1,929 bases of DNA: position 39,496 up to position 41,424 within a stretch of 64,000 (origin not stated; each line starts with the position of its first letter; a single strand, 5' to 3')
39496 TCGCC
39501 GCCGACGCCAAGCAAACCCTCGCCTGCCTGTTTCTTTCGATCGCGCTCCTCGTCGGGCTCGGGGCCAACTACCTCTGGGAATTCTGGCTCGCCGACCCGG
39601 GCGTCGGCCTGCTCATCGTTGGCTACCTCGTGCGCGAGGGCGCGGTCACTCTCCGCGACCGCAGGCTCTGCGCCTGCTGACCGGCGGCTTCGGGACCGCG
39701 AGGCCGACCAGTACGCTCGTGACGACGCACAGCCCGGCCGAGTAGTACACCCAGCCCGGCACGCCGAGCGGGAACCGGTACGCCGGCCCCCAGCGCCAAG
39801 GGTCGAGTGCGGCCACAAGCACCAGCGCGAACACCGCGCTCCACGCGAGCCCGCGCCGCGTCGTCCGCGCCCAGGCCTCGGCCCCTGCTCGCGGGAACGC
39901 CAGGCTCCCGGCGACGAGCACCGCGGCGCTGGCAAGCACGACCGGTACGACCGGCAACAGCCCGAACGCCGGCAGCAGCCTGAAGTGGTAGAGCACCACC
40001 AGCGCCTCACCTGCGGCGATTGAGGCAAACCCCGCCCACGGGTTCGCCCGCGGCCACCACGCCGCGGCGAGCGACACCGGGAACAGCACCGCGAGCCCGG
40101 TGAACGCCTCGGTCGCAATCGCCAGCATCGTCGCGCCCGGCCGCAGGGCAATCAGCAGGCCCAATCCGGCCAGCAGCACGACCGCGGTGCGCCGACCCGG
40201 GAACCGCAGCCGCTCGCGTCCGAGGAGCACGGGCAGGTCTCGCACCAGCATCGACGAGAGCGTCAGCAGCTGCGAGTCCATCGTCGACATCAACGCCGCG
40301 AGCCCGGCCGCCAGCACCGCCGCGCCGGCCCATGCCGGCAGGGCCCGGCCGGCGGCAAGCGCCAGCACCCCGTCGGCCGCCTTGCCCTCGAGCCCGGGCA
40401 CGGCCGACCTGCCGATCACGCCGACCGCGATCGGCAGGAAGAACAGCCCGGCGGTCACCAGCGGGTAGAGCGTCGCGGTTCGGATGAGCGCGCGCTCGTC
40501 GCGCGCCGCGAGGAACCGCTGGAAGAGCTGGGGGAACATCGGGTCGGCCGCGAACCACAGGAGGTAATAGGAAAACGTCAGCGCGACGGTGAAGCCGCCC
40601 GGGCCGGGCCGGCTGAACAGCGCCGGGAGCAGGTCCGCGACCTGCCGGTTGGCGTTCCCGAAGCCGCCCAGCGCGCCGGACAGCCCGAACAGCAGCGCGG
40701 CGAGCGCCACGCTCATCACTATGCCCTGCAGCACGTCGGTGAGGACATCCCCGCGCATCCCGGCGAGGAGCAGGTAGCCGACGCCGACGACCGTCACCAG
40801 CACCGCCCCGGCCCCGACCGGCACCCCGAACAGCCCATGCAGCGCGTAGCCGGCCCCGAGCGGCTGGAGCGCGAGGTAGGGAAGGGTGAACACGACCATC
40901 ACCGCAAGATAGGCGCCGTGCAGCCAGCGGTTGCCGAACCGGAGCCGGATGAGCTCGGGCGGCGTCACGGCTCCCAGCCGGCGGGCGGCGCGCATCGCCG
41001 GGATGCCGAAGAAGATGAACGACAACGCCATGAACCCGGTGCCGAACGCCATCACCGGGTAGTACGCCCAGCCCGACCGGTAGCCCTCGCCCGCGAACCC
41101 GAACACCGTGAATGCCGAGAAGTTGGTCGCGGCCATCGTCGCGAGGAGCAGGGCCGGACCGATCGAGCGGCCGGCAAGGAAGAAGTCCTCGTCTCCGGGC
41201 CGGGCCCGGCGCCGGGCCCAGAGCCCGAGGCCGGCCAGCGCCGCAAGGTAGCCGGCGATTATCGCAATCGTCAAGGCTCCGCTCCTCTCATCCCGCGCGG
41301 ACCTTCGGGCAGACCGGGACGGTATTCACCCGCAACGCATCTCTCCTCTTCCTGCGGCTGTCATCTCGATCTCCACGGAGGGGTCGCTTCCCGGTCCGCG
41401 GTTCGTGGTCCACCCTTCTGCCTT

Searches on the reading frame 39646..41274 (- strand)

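Call 32: search_protein_families(library=pfam, proteins=[window:39646-41274:-], max_evalue=0.01)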
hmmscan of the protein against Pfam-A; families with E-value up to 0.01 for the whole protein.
window:39646-41274:- (542 aa): 1 family
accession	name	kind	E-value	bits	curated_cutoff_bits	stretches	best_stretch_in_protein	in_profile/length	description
PF00474.23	SSF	-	2.2e-30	106.3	22.8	1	31-418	1-402/406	Sodium:solute symporter family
